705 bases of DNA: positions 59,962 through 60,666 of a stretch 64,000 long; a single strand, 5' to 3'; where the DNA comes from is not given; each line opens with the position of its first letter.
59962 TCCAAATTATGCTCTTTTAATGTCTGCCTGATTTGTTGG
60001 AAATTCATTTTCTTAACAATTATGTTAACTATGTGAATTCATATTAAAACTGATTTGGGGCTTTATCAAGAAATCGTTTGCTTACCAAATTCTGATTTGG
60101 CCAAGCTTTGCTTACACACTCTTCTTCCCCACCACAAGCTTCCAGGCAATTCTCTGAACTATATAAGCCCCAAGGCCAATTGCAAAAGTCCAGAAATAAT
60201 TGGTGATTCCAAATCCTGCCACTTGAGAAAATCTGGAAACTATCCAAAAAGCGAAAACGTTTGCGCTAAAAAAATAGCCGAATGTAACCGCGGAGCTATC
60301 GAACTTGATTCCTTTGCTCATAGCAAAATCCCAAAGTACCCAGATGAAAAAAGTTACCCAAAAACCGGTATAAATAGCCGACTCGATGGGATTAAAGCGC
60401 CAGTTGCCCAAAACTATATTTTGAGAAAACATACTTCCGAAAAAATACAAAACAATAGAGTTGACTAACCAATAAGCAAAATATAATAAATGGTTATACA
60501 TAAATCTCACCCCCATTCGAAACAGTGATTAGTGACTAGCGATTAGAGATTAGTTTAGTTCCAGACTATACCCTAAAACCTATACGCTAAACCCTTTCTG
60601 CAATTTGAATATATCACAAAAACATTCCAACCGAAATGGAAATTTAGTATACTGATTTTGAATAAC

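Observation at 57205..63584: Defence island with three AbiEi/AbiEii pairs surrounding a foreign beta-helix gene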

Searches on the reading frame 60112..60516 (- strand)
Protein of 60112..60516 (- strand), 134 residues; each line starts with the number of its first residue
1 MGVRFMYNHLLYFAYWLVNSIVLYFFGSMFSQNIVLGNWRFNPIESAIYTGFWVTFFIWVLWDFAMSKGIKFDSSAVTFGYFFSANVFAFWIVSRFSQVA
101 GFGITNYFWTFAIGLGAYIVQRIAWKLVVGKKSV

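Call 3: search_protein_families(library=pfam, proteins=[window:60112-60516:-], max_evalue=0.01)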
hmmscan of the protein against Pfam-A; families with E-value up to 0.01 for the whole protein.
window:60112-60516:- (134 aa): 0 families

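Call 4: search_protein_families(library=padloc, proteins=[window:60112-60516:-], max_evalue=0.01)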
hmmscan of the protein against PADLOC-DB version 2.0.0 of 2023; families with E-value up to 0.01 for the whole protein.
window:60112-60516:- (134 aa): 0 families

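Call 13: search_protein_families(library=phrogs, proteins=[window:60112-60516:-], max_evalue=0.01)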
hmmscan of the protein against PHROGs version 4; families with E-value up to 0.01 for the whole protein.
window:60112-60516:- (134 aa): 0 families

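Call 73: search_protein_families(library=ncbifam, proteins=[window:60112-60516:-], max_evalue=0.001)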
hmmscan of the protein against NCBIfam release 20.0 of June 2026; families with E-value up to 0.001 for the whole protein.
window:60112-60516:- (134 aa): 0 families
